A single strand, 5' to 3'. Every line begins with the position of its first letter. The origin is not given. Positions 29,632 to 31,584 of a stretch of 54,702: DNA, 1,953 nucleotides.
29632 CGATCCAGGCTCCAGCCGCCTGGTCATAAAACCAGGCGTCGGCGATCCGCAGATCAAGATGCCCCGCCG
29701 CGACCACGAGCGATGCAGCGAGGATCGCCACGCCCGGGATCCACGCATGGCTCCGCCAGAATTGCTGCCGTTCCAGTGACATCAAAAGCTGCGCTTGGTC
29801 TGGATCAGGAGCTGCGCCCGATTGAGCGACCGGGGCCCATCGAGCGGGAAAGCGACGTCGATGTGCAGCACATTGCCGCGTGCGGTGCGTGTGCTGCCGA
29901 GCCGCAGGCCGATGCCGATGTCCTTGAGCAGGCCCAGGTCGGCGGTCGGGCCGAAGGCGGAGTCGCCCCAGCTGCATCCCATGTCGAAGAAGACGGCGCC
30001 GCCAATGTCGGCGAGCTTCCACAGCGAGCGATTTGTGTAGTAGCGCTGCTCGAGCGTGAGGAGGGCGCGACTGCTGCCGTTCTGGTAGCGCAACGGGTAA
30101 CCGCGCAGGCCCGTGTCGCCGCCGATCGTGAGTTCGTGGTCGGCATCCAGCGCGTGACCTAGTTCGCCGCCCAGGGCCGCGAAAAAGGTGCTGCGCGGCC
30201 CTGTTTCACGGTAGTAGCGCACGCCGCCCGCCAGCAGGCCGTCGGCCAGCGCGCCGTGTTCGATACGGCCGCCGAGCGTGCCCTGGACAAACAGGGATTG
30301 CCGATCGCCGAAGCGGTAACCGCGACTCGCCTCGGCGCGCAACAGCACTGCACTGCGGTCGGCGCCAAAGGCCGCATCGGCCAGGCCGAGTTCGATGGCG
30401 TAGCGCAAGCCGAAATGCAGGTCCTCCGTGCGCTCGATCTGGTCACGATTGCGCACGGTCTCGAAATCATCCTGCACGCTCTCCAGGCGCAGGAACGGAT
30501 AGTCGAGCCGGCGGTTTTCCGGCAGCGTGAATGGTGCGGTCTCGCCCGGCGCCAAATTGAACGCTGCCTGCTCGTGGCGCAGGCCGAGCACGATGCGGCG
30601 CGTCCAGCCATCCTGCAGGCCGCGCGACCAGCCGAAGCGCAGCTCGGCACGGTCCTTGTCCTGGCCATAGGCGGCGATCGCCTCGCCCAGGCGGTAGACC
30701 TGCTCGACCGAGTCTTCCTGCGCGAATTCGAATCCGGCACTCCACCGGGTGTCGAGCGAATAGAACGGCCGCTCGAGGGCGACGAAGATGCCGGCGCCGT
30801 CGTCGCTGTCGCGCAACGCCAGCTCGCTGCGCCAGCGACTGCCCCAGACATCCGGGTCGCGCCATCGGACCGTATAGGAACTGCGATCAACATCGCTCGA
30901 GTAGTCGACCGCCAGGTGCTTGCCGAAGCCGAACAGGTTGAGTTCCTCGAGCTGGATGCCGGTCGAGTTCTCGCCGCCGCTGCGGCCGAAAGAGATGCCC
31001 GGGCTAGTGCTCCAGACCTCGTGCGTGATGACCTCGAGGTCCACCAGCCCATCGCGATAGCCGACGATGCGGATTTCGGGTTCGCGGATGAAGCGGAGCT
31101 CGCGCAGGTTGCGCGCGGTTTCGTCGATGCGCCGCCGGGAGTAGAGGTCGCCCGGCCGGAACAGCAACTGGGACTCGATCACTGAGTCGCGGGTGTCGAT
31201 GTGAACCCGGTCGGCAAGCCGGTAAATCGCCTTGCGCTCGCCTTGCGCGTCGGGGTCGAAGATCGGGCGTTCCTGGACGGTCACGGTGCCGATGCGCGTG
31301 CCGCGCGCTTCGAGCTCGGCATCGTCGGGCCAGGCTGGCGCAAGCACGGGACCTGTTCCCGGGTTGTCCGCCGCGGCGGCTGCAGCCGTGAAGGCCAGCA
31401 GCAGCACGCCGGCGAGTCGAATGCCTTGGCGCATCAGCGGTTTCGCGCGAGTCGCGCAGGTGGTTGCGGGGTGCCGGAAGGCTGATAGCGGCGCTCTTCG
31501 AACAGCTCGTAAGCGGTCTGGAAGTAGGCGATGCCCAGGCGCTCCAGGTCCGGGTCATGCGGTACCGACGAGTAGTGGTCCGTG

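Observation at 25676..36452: Nine co-directional genes: a cell-surface-signalling triad (STN-type TonB-dependent transducer, ECF sigma, FecR) split by envelope/lipid-A-type modifying enzymes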

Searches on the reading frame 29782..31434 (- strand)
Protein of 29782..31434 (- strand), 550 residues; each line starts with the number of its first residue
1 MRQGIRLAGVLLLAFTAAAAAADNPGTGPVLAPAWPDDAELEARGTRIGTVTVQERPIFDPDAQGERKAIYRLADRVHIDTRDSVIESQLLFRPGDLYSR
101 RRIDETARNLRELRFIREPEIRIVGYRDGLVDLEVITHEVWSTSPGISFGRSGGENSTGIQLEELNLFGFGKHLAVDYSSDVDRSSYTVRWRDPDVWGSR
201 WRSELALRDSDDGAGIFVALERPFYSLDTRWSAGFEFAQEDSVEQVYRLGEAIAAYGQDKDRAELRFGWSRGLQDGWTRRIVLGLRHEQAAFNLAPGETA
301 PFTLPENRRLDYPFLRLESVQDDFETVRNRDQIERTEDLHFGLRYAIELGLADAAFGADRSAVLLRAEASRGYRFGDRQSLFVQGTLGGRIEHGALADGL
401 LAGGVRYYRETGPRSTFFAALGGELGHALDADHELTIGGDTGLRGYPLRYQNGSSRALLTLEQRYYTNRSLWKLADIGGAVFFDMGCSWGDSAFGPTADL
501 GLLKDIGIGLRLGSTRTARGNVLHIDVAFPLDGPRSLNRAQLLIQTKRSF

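Call 3: search_protein_families(library=pfam, proteins=[window:29782-31434:-], max_evalue=0.01)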
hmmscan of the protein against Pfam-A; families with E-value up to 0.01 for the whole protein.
window:29782-31434:- (550 aa): 1 family
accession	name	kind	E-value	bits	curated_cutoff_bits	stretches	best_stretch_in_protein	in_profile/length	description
PF01103.29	Omp85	-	0.00024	21.1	24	1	166-531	1-306/325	Omp85 superfamily domain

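Call 4: search_protein_families(library=ncbifam, proteins=[window:29782-31434:-], max_evalue=0.01)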
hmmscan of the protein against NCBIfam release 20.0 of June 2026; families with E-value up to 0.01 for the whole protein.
window:29782-31434:- (550 aa): 3 families
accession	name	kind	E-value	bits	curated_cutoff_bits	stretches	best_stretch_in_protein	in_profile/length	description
TIGR03303.1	OM_YaeT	equivalog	5.6e-14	51.5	297.15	1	81-227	335-485/741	outer membrane protein assembly factor BamA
NF052279.1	lipo_TamL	exception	3.2e-05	22.6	400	1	47-124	237-315/747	translocation and assembly module lipoprotein TamL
NF047779.1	Omp85_fam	subfamily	0.0016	18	200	1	436-528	318-407/423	Omp85 family outer membrane protein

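Call 6: find_encoding_contigs(protein=window:29782-31434:-, flank=10000, max_places=6)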
Protein window:29782-31434:- (550 aa): no gene with exactly this product is on record in the collection.

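Call 8: find_homologous_proteins(query=window:29782-31434:-, max_evalue=0.00001)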
Query window:29782-31434:- (550 aa): 2568 proteins with E <= 0.00001 among 8000 candidates; the best 120 are listed.
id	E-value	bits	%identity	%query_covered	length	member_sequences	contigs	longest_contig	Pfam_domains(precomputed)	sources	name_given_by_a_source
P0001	0.0e+0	1238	100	100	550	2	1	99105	-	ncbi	ncbi:MAG: hypothetical protein WD929_06245 [Steroidobacteraceae bacterium]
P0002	0.0e+0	1052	84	100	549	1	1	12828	-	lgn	-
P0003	5.0e-281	951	78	96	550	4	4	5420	-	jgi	jgi:hypothetical protein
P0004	3.0e-276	936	76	96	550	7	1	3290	-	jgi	jgi:hypothetical protein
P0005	1.1e-275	934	76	99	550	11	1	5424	-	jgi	jgi:hypothetical protein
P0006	1.1e-274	930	75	99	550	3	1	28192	-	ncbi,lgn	-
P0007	1.7e-272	923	75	99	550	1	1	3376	-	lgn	-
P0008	3.6e-272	922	73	100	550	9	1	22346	-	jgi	jgi:hypothetical protein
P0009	9.1e-269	911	75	98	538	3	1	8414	-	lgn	-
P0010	5.2e-268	908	76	94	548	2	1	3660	-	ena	-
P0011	3.3e-267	906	73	96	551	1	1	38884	-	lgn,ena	-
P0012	1.0e-264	897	74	94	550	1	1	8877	PF01103.30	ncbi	-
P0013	6.4e-264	895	73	95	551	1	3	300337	-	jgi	-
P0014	1.1e-262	891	71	100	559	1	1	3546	-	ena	-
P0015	4.4e-261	885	71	100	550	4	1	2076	-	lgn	-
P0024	5.3e-253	859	72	94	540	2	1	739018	PF01103.30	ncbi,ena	-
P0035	1.3e-242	824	67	94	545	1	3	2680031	-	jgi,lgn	-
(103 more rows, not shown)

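Call 10: find_related_loci(query=A1, collection=genome_contigs, flank=10000)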
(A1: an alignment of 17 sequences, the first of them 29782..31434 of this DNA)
Query A1 (550 aa) in genome_contigs; peptide patterns used: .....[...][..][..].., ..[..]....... (x = any residue, [..] = any of these).
600 stretches matched a pattern (row limit reached: there are more); 583 encode a relative of the query (tblastn E <= 1e-3); the best 80 are kept; 80 distinct loci.
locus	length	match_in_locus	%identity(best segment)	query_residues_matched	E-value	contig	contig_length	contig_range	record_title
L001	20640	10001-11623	77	10-550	0e+0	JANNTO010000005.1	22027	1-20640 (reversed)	MAG: Gammaproteobacteria bacterium isolate SOY_30_metabat_91 SOY_30_k141_999, whole genome shotgun sequence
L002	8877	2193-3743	74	34-550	0e+0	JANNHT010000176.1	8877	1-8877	MAG: Gammaproteobacteria bacterium isolate SOY_6_C_metabat_215 SOY_6_C_k141_3914918, whole genome shotgun sequence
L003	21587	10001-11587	63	27-550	0e+0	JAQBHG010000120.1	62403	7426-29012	MAG: Steroidobacteraceae bacterium isolate MAG_453_bin-06 453_bin-06_ctg-120, whole genome shotgun sequence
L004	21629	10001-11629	61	8-550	0e+0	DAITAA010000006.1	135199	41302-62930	MAG TPA_asm: Steroidobacteraceae bacterium isolate CTOTU26092 NODE_19_length_135199_cov_10.974590, whole genome shotgun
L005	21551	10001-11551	63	34-550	0e+0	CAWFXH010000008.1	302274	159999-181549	MAG: uncultured Gammaproteobacteria bacterium isolate MFD04944.bin.2.216 genome assembly, contig: contig_54359, whole ge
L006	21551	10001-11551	62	34-550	0e+0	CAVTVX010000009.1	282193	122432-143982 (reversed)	MAG: uncultured Gammaproteobacteria bacterium isolate MFD04944.bin.2.182 genome assembly, contig: contig_67725, whole ge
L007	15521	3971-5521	62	34-550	0e+0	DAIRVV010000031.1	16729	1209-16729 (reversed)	MAG TPA_asm: Steroidobacteraceae bacterium isolate CTOTU39254 NODE_341_length_16729_cov_7.354384, whole genome shotgun s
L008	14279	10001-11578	58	25-550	0e+0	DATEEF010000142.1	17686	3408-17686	MAG TPA_asm: Steroidobacteraceae bacterium isolate SMAG_U8726 k141_1017668, whole genome shotgun sequence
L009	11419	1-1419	64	78-550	0e+0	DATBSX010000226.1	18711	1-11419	MAG TPA_asm: Steroidobacteraceae bacterium isolate SMAG_U4168 k141_927741, whole genome shotgun sequence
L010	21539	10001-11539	60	36-550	0e+0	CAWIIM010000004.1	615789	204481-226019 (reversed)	MAG: uncultured Gammaproteobacteria bacterium isolate MFD04944.bin.1.9 genome assembly, contig: contig_61910, whole geno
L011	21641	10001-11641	66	6-550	0e+0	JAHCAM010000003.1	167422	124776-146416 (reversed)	MAG: Steroidobacteraceae bacterium isolate ACE_PRO67 PRO67_3, whole genome shotgun sequence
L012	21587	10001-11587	50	9-550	3e-168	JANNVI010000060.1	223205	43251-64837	MAG: Gammaproteobacteria bacterium isolate VAR_34_metabat_508 VAR_34_k141_3111222, whole genome shotgun sequence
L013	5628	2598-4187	52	19-550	2e-168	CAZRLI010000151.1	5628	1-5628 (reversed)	MAG TPA_asm: uncultured Steroidobacteraceae bacterium isolate SRP173033_co3_74 genome assembly, contig: NODE_21803_lengt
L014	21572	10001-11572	50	25-550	7e-165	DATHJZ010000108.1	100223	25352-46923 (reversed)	MAG TPA_asm: Steroidobacteraceae bacterium isolate SMAG_U12565 k141_306342, whole genome shotgun sequence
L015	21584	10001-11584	50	7-550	2e-164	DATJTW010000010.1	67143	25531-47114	MAG TPA_asm: Steroidobacteraceae bacterium isolate SMAG_U15030 k141_1582409, whole genome shotgun sequence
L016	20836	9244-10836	50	13-550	2e-163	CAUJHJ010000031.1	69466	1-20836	MAG: Pseudomonadota bacterium isolate KLAP113 genome assembly, contig: KLAP113_724223, whole genome shotgun sequence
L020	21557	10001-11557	47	36-550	3e-150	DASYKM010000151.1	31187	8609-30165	MAG TPA_asm: Steroidobacteraceae bacterium isolate SMAG_U4322 k141_3042737, whole genome shotgun sequence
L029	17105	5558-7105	46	34-550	1e-145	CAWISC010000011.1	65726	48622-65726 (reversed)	MAG: uncultured Gammaproteobacteria bacterium isolate MFD09206.bin.1.132 genome assembly, contig: contig_13777, whole ge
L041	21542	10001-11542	46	36-550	3e-146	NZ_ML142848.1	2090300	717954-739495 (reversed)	Peristeroidobacter soli strain JW-3 Scaffold1, whole genome shotgun sequence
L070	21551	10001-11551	47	33-550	1e-136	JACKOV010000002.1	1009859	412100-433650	MAG: Nevskiaceae bacterium isolate HK-STAS-PROT-179 HK-STAS-PROT-179_2, whole genome shotgun sequence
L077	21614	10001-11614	44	6-550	5e-136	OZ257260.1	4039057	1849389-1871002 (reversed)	MAG: Steroidobacteraceae bacterium isolate 69e77604-6ffc-4d49-a9da-791af772e4f7 genome assembly, chromosome: 1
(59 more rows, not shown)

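Call 13: find_encoding_contigs(protein=P0001, flank=10000, max_places=3)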
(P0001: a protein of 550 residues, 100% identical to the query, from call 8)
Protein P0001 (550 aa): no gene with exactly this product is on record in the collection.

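Call 14: find_encoding_contigs(protein=P0024, flank=10000, max_places=3)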
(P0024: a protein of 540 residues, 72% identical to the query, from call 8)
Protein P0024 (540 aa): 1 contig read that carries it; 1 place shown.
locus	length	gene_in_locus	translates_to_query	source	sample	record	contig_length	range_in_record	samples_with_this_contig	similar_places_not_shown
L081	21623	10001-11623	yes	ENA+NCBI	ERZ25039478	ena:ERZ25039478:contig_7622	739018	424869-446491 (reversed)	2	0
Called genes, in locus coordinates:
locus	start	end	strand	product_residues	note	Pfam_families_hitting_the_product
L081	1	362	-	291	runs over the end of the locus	-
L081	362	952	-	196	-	PF23914:TPR_CcmH_CycH (faint)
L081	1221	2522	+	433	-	PF00037:Fer4 (weak), PF12797:Fer4_2 (weak), PF12837:Fer4_6 (weak), PF12838:Fer4_7 (weak), PF13237:Fer4_10, PF14697:Fer4_21, PF07992:Pyr_redox_2, PF13738:Pyr_redox_3, +4 more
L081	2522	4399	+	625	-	-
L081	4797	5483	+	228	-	PF01656:CbiA, PF09140:MipZ (weak), PF10609:ParA (weak), PF13614:AAA_31 (weak)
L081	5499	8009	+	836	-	PF13620:CarboxypepD_reg, PF13715:CarbopepD_reg_2, PF07715:Plug, PF00593:TonB_dep_Rec_b-barrel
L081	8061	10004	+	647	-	PF00884:Sulfatase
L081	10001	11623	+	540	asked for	PF01103:Omp85 (weak)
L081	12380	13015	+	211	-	PF07638:Sigma70_ECF (weak), PF04542:Sigma70_r2 (weak), PF08281:Sigma70_r4_2 (weak)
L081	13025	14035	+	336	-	PF04773:FecR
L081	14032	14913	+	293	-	PF08241:Methyltransf_11, PF13649:Methyltransf_25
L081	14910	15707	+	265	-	PF06293:Kdo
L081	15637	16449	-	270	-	-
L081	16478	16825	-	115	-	-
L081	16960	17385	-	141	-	PF14347:DUF4399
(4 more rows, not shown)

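Call 15: find_encoding_contigs(protein=P0035, flank=10000, max_places=3)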
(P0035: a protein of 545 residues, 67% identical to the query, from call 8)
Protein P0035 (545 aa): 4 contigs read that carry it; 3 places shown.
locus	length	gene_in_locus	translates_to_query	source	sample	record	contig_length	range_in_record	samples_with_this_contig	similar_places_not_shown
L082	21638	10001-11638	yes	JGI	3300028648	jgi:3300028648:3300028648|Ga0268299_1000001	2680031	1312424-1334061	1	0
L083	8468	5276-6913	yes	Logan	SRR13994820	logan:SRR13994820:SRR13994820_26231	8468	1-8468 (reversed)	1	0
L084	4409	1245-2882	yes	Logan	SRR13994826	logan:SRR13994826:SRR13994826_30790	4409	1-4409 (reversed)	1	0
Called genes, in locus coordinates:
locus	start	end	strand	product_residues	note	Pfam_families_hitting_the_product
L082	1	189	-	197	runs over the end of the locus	PF13432:TPR_16 (faint), PF23914:TPR_CcmH_CycH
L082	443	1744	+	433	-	PF00037:Fer4 (weak), PF12797:Fer4_2 (weak), PF12837:Fer4_6 (weak), PF12838:Fer4_7 (weak), PF13237:Fer4_10, PF14697:Fer4_21, PF07992:Pyr_redox_2, PF13738:Pyr_redox_3, +6 more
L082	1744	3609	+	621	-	-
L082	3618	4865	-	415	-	PF01266:DAO (faint), PF07992:Pyr_redox_2, PF13450:NAD_binding_8 (weak), PF13454:NAD_binding_9 (faint), PF00070:Pyr_redox, PF22366:NDH2_C (weak)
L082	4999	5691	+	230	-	PF01656:CbiA, PF09140:MipZ (weak), PF10609:ParA (weak), PF13614:AAA_31 (weak)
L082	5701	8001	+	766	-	PF07715:Plug (weak), PF00593:TonB_dep_Rec_b-barrel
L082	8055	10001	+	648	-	PF00884:Sulfatase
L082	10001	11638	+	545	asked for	-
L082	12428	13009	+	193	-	PF07638:Sigma70_ECF, PF04542:Sigma70_r2, PF08281:Sigma70_r4_2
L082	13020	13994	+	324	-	PF04773:FecR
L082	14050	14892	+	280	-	PF08241:Methyltransf_11, PF13649:Methyltransf_25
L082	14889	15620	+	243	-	PF06293:Kdo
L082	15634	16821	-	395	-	-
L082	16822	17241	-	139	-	PF14347:DUF4399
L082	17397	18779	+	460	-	PF03435:Sacchrp_dh_NADP, PF16653:Sacchrp_dh_C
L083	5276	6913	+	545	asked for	-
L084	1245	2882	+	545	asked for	-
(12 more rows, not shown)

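Call 19: search_protein_families(library=pfam, proteins=[L001:5445-7967:+, L007:1258-3777:+, L011:5703-8015:+, L014:5953-8274:-, L020:7523-9802:+, L041:7534-9843:+, L070:13291-15600:+, L077:14263-16578:+, L016:5005-7539:-], max_evalue=1)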
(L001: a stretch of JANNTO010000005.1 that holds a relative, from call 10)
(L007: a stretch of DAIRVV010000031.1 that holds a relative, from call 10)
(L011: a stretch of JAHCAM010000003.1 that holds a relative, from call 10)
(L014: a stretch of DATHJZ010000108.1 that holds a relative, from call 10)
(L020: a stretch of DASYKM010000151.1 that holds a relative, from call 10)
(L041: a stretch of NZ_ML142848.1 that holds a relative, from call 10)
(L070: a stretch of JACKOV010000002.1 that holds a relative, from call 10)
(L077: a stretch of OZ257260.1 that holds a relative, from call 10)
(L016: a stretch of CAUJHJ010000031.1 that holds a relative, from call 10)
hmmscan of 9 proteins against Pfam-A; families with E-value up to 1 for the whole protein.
L001:5445-7967:+ (841 aa): 6 families
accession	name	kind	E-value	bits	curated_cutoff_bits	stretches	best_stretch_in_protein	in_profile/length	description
PF13620.12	CarboxypepD_reg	-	1.2e-10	42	32.3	1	114-183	2-74/82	Carboxypeptidase regulatory-like domain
PF07715.20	Plug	-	2.5e-08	34.8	23.9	1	219-314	12-107/107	TonB-dependent Receptor Plug Domain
PF13715.12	CarbopepD_reg_2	-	5.9e-07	29.9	32.2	1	116-201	3-88/88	CarboxypepD_reg-like domain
PF09430.16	EMC7_beta-sandw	-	0.014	16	26.6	1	142-169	24-51/122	ER membrane protein complex subunit 7, beta-sandwich domain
PF14686.12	fn3_3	-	0.074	13.3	24.4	1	145-169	33-57/75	Polysaccharide lyase family 4, domain II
PF22902.2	NOMO1-like_9th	-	0.25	11.6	27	1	144-170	35-62/75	BOS complex subunit NOMO1-like, beta sandwich domain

L007:1258-3777:+ (840 aa): 6 families
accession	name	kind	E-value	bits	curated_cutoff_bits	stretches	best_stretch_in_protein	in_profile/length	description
PF00593.30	TonB_dep_Rec_b-barrel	-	1.1e-15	58.9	27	1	375-796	29-435/436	TonB dependent receptor-like, beta-barrel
PF13620.12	CarboxypepD_reg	-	2.3e-14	53.9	32.3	1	113-184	2-76/82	Carboxypeptidase regulatory-like domain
PF13715.12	CarbopepD_reg_2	-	1e-10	41.9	32.2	1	113-200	1-88/88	CarboxypepD_reg-like domain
PF07715.20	Plug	-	1.9e-07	32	23.9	1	232-313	24-107/107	TonB-dependent Receptor Plug Domain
PF09430.16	EMC7_beta-sandw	-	0.0096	16.6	26.6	1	124-172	5-55/122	ER membrane protein complex subunit 7, beta-sandwich domain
PF08308.17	PEGA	-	0.14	12.6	20.8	1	153-179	32-57/71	PEGA domain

L011:5703-8015:+ (771 aa): 2 families
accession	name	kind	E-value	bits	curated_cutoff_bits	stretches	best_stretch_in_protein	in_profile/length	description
PF00593.30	TonB_dep_Rec_b-barrel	-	2.3e-17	64.5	27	1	341-727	49-435/436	TonB dependent receptor-like, beta-barrel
PF07715.20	Plug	-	3.2e-07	31.3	23.9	1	162-242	23-104/107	TonB-dependent Receptor Plug Domain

L014:5953-8274:- (774 aa): 3 families
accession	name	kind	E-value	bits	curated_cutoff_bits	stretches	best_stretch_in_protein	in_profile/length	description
PF00593.30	TonB_dep_Rec_b-barrel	-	4.3e-22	80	27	1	340-720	53-425/436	TonB dependent receptor-like, beta-barrel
PF25183.1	OMP_b-brl_4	-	2.1e-08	33.5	30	1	463-491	365-393/838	Outer membrane beta barrel domain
PF07715.20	Plug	-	1e-05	26.4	23.9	1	149-241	12-104/107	TonB-dependent Receptor Plug Domain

L020:7523-9802:+ (760 aa): 3 families
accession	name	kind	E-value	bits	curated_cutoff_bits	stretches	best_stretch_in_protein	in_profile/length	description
PF00593.30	TonB_dep_Rec_b-barrel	-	4.6e-16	60.2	27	1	302-705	15-424/436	TonB dependent receptor-like, beta-barrel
PF07715.20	Plug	-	1.4e-09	38.8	23.9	1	155-234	24-105/107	TonB-dependent Receptor Plug Domain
PF09476.15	Pilus_CpaD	-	0.067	13.4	31.1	0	29-110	50-129/200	Pilus biogenesis CpaD protein (pilus_cpaD)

L041:7534-9843:+ (770 aa): 5 families
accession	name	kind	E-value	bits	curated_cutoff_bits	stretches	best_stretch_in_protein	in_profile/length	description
PF00593.30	TonB_dep_Rec_b-barrel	-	5.8e-18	66.4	27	1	298-726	45-435/436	TonB dependent receptor-like, beta-barrel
PF07715.20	Plug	-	0.00011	23.1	23.9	1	139-232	10-102/107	TonB-dependent Receptor Plug Domain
PF25183.1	OMP_b-brl_4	-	0.0023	16.8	30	1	490-528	432-470/838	Outer membrane beta barrel domain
PF18949.5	DUF5693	-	0.25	10.2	29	1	26-143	15-120/609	Family of unknown function (DUF5693)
PF11547.14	E3_UbLigase_EDD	-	0.28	11.5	25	1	713-731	31-49/52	E3 ubiquitin ligase EDD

L070:13291-15600:+ (770 aa): 3 families
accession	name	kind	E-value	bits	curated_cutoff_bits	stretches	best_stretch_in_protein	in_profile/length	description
PF00593.30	TonB_dep_Rec_b-barrel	-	8.1e-14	52.8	27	1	303-726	17-435/436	TonB dependent receptor-like, beta-barrel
PF07715.20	Plug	-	2.7e-08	34.7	23.9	1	157-235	25-105/107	TonB-dependent Receptor Plug Domain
PF06629.18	MipA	-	0.33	11.5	24.2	0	602-652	170-219/221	MltA-interacting protein MipA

L077:14263-16578:+ (772 aa): 2 families
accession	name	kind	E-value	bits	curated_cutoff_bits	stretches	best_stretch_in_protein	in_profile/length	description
PF07715.20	Plug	-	0.00025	22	23.9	1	136-235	4-102/107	TonB-dependent Receptor Plug Domain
PF17996.7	CE2_N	-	0.18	12.4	27.9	1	659-732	3-74/108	Carbohydrate esterase 2 N-terminal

L016:5005-7539:- (845 aa): 3 families
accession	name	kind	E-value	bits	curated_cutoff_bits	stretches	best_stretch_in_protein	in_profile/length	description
PF00593.30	TonB_dep_Rec_b-barrel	-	3.8e-20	73.6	27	1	412-801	54-435/436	TonB dependent receptor-like, beta-barrel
PF13620.12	CarboxypepD_reg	-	0.00015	22.5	32.3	1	111-178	3-74/82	Carboxypeptidase regulatory-like domain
PF07715.20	Plug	-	0.088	13.8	23.9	1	228-309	23-106/107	TonB-dependent Receptor Plug Domain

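Call 26: search_solved_structures(query=A1, max_evalue=0.01)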
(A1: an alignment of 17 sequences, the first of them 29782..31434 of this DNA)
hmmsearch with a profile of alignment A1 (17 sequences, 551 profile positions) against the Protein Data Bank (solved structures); distinct sequences matched with E-value up to 0.01: 1.
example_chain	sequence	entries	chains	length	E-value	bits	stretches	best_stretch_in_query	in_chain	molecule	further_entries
9ccg_A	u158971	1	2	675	0.0001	24.3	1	403-500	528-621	POTRA domain-containing protein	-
